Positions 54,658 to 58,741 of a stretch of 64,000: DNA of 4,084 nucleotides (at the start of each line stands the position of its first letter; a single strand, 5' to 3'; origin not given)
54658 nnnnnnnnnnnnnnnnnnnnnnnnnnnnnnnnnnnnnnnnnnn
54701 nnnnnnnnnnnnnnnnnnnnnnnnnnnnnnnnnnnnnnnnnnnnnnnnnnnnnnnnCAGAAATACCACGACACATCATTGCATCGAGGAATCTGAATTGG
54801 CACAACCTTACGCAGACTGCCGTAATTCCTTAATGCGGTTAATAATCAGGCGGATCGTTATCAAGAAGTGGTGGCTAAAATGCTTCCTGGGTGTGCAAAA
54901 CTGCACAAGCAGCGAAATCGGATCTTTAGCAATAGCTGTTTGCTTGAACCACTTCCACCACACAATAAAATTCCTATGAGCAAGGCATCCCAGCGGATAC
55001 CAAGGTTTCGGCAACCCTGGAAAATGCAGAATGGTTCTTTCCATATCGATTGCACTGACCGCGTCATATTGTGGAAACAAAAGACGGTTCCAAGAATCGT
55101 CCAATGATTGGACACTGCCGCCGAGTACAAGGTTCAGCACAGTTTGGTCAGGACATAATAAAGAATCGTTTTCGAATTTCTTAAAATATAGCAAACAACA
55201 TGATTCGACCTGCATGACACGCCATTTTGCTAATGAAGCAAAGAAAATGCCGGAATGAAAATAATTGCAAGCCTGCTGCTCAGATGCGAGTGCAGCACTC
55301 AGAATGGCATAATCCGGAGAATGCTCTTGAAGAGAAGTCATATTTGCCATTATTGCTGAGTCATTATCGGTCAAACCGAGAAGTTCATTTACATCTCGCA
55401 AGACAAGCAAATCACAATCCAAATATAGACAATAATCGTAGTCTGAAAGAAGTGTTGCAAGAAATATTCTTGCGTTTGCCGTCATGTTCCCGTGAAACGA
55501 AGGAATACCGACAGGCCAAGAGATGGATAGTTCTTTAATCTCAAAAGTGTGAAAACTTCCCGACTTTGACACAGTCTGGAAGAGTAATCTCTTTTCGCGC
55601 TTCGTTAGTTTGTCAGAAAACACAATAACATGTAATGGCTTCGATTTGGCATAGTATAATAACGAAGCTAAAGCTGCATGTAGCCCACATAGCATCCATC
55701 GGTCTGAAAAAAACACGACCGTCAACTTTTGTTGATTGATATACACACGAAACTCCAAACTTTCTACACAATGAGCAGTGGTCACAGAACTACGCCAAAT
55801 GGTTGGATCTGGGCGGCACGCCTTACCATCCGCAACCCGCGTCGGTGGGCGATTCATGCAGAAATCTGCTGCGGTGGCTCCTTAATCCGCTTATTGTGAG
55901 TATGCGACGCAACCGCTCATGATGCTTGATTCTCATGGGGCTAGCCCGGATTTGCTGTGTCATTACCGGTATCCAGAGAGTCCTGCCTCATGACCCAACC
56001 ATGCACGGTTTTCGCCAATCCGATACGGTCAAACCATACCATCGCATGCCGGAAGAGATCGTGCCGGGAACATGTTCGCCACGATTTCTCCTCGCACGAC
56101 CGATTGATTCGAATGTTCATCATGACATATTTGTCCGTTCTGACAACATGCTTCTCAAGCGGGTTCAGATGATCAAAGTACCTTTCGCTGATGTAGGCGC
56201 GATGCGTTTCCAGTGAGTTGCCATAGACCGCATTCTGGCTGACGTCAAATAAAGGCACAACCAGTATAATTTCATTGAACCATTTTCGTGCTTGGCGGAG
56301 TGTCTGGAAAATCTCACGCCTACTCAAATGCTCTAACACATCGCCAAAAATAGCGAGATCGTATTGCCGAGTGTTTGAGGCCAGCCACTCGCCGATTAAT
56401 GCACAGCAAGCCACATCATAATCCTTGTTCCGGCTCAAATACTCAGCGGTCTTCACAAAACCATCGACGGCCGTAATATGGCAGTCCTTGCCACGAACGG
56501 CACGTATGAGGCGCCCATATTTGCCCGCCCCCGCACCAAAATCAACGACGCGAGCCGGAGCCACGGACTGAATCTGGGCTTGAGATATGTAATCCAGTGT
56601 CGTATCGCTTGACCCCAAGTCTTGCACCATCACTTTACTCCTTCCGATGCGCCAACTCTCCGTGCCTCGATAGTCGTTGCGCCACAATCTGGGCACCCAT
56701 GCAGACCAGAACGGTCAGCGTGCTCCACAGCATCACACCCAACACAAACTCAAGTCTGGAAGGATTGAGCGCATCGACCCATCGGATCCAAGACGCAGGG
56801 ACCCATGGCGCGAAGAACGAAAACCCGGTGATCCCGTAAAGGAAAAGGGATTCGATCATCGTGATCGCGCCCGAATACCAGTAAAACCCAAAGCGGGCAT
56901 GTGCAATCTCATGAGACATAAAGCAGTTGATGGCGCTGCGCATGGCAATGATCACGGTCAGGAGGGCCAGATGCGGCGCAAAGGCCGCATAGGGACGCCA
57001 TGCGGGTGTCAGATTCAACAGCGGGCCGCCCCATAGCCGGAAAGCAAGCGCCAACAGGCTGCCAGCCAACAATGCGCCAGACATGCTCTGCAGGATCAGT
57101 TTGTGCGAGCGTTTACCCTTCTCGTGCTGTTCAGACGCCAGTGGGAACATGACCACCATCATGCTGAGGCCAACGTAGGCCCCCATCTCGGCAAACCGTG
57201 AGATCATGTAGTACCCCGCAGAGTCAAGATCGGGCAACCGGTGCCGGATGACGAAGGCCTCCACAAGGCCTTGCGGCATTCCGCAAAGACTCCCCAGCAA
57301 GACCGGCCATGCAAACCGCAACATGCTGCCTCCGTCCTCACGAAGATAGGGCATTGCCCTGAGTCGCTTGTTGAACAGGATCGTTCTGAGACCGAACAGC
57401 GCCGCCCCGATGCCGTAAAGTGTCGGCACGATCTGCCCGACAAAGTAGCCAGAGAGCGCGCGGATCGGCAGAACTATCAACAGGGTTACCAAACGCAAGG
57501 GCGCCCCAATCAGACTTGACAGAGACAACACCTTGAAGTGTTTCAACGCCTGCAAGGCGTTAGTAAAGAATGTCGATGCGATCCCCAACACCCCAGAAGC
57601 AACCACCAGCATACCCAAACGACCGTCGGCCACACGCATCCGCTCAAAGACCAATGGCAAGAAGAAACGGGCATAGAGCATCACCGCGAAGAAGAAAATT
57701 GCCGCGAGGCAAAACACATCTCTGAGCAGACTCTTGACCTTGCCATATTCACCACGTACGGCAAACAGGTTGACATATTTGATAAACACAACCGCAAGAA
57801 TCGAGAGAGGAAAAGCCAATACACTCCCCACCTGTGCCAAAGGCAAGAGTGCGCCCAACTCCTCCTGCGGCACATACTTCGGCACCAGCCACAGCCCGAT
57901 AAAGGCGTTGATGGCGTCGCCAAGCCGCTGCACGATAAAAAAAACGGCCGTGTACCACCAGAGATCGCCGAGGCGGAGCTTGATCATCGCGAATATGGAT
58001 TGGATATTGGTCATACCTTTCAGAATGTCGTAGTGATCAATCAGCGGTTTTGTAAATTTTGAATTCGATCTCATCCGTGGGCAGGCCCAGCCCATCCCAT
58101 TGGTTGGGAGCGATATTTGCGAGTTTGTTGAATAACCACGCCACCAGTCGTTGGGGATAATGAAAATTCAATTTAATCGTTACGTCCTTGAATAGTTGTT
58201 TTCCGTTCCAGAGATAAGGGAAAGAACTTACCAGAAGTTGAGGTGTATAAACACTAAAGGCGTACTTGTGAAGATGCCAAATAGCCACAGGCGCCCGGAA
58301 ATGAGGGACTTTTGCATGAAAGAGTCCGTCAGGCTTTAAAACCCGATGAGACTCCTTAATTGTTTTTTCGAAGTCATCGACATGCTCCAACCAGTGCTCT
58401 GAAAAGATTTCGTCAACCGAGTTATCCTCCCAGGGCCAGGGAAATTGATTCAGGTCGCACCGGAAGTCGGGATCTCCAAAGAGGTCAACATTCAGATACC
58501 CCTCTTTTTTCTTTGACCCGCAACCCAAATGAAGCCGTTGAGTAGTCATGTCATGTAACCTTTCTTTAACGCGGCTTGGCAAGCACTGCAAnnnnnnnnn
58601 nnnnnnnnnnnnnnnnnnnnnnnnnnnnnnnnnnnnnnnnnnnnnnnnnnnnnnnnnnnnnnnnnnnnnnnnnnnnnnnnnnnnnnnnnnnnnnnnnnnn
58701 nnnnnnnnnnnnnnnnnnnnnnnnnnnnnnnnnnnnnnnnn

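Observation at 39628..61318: A 21.7-kb lower-GC glycan island, methyltransferase-rich, with no priming transferase, polymerase, chain-length or sugar-nucleotide genes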

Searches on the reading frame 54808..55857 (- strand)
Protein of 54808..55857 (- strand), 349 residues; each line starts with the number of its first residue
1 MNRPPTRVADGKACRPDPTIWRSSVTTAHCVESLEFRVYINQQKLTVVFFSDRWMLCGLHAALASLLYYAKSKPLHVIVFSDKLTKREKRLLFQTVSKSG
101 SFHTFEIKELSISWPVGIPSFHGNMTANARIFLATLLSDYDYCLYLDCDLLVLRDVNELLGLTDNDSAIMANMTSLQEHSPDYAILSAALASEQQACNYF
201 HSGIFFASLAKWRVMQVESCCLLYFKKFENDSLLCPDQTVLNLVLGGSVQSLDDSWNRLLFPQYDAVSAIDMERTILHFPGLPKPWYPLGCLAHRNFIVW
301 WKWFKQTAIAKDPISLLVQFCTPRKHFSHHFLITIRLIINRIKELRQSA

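Call 4: search_protein_families(library=pfam, proteins=[window:54808-55857:-], max_evalue=0.01)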
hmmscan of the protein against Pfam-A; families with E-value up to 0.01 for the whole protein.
window:54808-55857:- (349 aa): 1 family
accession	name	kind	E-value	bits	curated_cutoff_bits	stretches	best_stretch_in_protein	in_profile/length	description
PF01501.26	Glyco_transf_8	-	1.5e-24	87.4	24.3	1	49-286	4-249/253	Glycosyl transferase family 8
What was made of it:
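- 54808..55857 (-): GT8 glycosyltransferase (349 aa), LPS alpha-galactosyltransferase-like. Pfam Glyco_transf_8, 1.5e-24 (call 4).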

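Call 41: search_protein_families(library=ncbifam, proteins=[window:54808-55857:-], max_evalue=0.001)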
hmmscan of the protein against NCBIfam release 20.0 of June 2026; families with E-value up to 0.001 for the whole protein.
window:54808-55857:- (349 aa): 1 family
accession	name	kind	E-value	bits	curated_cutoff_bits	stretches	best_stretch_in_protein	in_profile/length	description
NF011718.0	PRK15171.1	equivalog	9.6e-17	61.1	461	1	36-290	19-276/337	lipopolysaccharide 3-alpha-galactosyltransferase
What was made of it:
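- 54808..55857 (-): NCBIfam PRK15171 9.6e-17, below cut-off (call 41).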

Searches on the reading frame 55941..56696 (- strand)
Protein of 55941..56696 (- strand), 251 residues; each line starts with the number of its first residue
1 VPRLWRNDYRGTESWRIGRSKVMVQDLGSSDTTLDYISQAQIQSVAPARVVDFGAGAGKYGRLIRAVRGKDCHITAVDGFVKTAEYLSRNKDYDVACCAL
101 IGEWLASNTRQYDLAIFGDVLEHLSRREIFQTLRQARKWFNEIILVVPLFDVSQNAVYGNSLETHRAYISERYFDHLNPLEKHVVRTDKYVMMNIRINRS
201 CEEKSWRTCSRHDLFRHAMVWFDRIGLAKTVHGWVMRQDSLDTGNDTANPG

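Call 4: search_protein_families(library=pfam, proteins=[window:55941-56696:-], max_evalue=0.01)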
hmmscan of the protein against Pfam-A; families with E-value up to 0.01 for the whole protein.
window:55941-56696:- (251 aa): 3 families
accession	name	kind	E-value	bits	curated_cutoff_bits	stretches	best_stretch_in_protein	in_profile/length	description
PF08242.18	Methyltransf_12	-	2.7e-07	31.7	30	1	51-139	1-91/98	Methyltransferase domain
PF13489.12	Methyltransf_23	-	1e-05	25.8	27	1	45-149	21-120/164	Methyltransferase domain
PF13649.12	Methyltransf_25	-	0.0003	21.9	27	1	50-139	1-92/97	Methyltransferase domain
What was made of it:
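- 55941..56696 (-): Class I SAM methyltransferase (Methyltransf_12/23, weak). Pfam (call 4).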

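Call 41: search_protein_families(library=ncbifam, proteins=[window:55941-56696:-], max_evalue=0.001)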
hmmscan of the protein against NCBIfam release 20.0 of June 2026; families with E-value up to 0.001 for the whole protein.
window:55941-56696:- (251 aa): 0 families

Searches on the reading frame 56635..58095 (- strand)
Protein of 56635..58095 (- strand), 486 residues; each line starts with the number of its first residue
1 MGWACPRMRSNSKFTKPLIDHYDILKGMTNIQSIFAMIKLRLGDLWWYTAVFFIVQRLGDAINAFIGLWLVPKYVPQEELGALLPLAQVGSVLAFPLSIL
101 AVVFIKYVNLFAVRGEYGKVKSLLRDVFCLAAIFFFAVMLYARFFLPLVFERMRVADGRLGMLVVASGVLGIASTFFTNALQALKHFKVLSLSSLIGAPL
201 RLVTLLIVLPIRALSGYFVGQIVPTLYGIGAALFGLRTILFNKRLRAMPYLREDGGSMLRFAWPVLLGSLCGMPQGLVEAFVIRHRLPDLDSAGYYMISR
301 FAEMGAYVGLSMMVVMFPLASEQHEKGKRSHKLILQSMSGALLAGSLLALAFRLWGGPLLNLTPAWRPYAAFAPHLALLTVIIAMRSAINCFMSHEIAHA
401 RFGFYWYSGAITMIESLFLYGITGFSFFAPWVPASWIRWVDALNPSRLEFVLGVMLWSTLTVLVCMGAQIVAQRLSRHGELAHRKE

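Call 4: search_protein_families(library=pfam, proteins=[window:56635-58095:-], max_evalue=0.01)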
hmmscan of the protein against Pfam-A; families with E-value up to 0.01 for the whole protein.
window:56635-58095:- (486 aa): 0 families

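Call 5: search_protein_families(library=ncbifam, proteins=[window:56635-58095:-], max_evalue=0.01)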
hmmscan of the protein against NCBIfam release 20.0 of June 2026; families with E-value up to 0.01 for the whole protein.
window:56635-58095:- (486 aa): 0 families

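Call 11: search_solved_structures(query=window:56635-58095:-, max_evalue=1)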
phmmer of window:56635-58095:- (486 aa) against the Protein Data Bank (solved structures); distinct sequences matched with E-value up to 1: 0.

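Call 27: find_homologous_proteins(query=window:56635-58095:-)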
Query window:56635-58095:- (486 aa): 765 proteins with E <= 0.001 among 8000 candidates; the best 120 are listed.
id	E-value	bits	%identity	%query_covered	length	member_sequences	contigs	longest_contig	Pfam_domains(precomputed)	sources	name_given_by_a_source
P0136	0.0e+0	1055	100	99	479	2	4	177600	-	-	-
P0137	2.2e-199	682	64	98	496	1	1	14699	-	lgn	-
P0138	8.5e-188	643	67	91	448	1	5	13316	-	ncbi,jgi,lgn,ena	jgi:O-antigen/teichoic acid export membrane protein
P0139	2.5e-187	642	68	91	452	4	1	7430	-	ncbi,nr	ncbi:MAG: hypothetical protein PHG71_02520 [Kiritimatiellae bacterium]|nr:hypothetical protein [Kiri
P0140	8.8e-186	637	67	91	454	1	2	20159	-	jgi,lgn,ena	-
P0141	5.1e-180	618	62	93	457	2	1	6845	-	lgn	-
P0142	1.1e-175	604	62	91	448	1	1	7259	-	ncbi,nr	ncbi:MAG: hypothetical protein PHR35_14835, partial [Kiritimatiellae bacterium]|nr:hypothetical prot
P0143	3.1e-170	586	61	91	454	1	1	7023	-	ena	-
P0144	5.3e-170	585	63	89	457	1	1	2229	-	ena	-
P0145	2.2e-169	583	60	91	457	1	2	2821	-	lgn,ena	-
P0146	4.2e-168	579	61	92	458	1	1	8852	-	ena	-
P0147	4.3e-168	578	62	91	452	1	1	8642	-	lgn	-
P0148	2.0e-165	570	61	92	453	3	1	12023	-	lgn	-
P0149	1.9e-163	563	58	92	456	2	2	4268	-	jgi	-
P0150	3.1e-163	562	59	91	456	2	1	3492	-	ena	-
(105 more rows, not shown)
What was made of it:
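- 56635..58095 (-): 486-aa membrane protein with 12 hydrophobic segments, probable MOP/Wzx-type flippase. 765 homologs, many named 'O-antigen/teichoic acid export membrane protein' by JGI (call 27).
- On MOP/Wzx flippases, for the 486-aa protein: JGI names 24 of the 120 listed homologs 'O-antigen/teichoic acid export membrane protein' (call 27).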

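Call 33: search_solved_structures(query=A3, max_evalue=10)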
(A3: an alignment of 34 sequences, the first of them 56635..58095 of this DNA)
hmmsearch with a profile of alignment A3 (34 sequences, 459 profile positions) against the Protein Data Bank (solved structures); distinct sequences matched with E-value up to 10: 14.
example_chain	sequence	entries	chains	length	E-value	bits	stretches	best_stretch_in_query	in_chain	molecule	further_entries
9vfj_8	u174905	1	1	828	0.0011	21.1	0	120-143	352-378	LHCI-8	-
5ee7_A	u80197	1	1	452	0.0029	19.8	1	226-343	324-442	Glucagon receptor,Endolysin,Glucagon receptor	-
9vfj_6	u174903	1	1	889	0.0032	19.6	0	120-143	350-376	LHCI-6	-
9vfj_9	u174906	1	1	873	0.0037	19.4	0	120-143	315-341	LHCI-9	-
9vfj_11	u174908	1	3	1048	0.0037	19.4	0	120-143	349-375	LHCI-11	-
9vfj_10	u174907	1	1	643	0.0057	18.8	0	120-143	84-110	LHCI-10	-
9vfj_7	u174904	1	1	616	0.006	18.8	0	120-143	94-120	LHCI-7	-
5om7_A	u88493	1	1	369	0.77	11.8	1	78-121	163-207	Alpha-1-antichymotrypsin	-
5om2_A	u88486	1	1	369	0.77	11.8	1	78-121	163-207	Alpha-1-antichymotrypsin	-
6hgn_A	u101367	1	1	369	0.77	11.8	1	78-121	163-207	Alpha-1-antichymotrypsin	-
5om8_A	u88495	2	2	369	0.77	11.8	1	78-121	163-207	Alpha-1-antichymotrypsin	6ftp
5om5_A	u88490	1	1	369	0.77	11.8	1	78-121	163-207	Alpha-1-antichymotrypsin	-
5om3_A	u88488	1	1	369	0.77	11.8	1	78-121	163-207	Alpha-1-antichymotrypsin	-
5om6_A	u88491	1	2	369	0.77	11.8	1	78-121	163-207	Alpha-1-antichymotrypsin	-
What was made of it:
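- Tried and rejected: A profile search against the PDB returned only spurious hits (call 33).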

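Call 34: search_protein_families(library=pfam, alignment_id=A3, max_evalue=1)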
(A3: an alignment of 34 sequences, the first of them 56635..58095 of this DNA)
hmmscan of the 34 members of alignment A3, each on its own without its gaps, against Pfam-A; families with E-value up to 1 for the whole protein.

A. member 1, window:56635-58095:- (486 aa): 0 families

B. families by the number of members that match (of 34 scanned): 11 families
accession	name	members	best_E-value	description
PF20152.4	DUF6534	2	0.023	Family of unknown function (DUF6534)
PF14293.11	YWFCY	1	0.016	YWFCY protein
PF13664.11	DUF4149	1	0.027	Domain of unknown function (DUF4149)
PF14118.11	YfzA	1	0.069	YfzA-like protein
PF07784.16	DUF1622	1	0.072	Protein of unknown function (DUF1622)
PF17280.7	DUF5345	1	0.16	Family of unknown function (DUF5345)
PF23186.1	DUF7059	1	0.24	Domain of unknown function (DUF7059)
PF12553.13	DUF3742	1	0.33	Protein of unknown function (DUF3742)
PF20237.3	DUF6594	1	0.36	Family of unknown function (DUF6594)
PF18415.6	HKR_ArcB_TM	1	0.52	Histidine kinase receptor ArcB trans-membrane domain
PF19629.4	DUF6133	1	0.57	Family of unknown function (DUF6133)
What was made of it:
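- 56635..58095 (-): No Pfam or PDB-profile match (calls 33, 34).
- On MOP/Wzx flippases, for the 486-aa protein: None of 34 family members hits Pfam (call 34).
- Tried and rejected: Pfam on 34 flippase-family members gave nothing (call 34).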

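Call 85: search_dna_similar(query=window:56635-58095:-, collection=plasmids, mode=protein, max_evalue=0.01, max_rows=15)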
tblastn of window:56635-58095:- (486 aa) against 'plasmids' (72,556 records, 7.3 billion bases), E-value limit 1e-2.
No match.

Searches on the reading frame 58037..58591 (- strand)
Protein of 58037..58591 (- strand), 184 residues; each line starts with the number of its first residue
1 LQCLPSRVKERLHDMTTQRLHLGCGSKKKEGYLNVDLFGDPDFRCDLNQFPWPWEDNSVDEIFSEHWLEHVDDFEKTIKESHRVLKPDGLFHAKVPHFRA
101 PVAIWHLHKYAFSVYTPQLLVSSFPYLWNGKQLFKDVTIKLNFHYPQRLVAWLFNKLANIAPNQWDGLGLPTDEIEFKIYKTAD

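Call 4: search_protein_families(library=pfam, proteins=[window:58037-58591:-], max_evalue=0.01)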
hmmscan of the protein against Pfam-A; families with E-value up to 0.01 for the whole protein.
window:58037-58591:- (184 aa): 6 families
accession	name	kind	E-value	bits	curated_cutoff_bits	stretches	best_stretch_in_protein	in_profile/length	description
PF08241.18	Methyltransf_11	-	3.1e-10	41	21.2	1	52-91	54-93/95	Methyltransferase domain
PF13649.12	Methyltransf_25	-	3.3e-05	24.9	27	1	45-89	53-97/97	Methyltransferase domain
PF13847.12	Methyltransf_31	-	4.1e-05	23.7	27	1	45-94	61-110/145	Methyltransferase domain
PF13489.12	Methyltransf_23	-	0.0004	20.6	27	1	55-96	78-119/164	Methyltransferase domain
PF01209.24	Ubie_methyltran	-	0.00088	19.1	20.1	1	11-93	76-151/233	ubiE/COQ5 methyltransferase family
PF08242.18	Methyltransf_12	-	0.0029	18.7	30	1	51-91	64-98/98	Methyltransferase domain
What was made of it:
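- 58037..58591 (-): Small class I SAM methyltransferase (about 170 aa from M15). Pfam Methyltransf_11 over the C-terminal part (call 4).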

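Call 5: search_protein_families(library=ncbifam, proteins=[window:58037-58591:-], max_evalue=0.01)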
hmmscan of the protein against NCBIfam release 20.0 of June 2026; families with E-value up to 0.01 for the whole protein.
window:58037-58591:- (184 aa): 7 families
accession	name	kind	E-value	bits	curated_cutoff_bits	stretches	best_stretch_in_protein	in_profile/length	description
NF008823.0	PRK11873.1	subfamily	2.4e-05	24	263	1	14-91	109-179/272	arsenite methyltransferase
NF045667.1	MTase_DVU1556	equivalog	5.6e-05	22.7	155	1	52-91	78-117/213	DVU_1556 family methyltransferase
NF040539.1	AST_met_ArsM_2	exception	0.00035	20.5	240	1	43-91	115-161/262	putative arsinothricin biosynthesis methyltransferase ArsM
TIGR02072.1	BioC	equivalog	0.0036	17.1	184.95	1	53-92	92-131/244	malonyl-ACP O-methyltransferase BioC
NF052510.1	methyltran_MpqE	exception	0.0053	16.2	335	1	54-115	112-171/234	methyl-plastoquinone biosynthesis methyltransferase MpqE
NF047649.1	MTase_UXPK_star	exception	0.0053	15.8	460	1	52-91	140-179/283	methyltransferase/UXPK-star double selenoprotein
NF001243.0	PRK00216.1-4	equivalog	0.0067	15.8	235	1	50-90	108-148/237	demethylmenaquinone methyltransferase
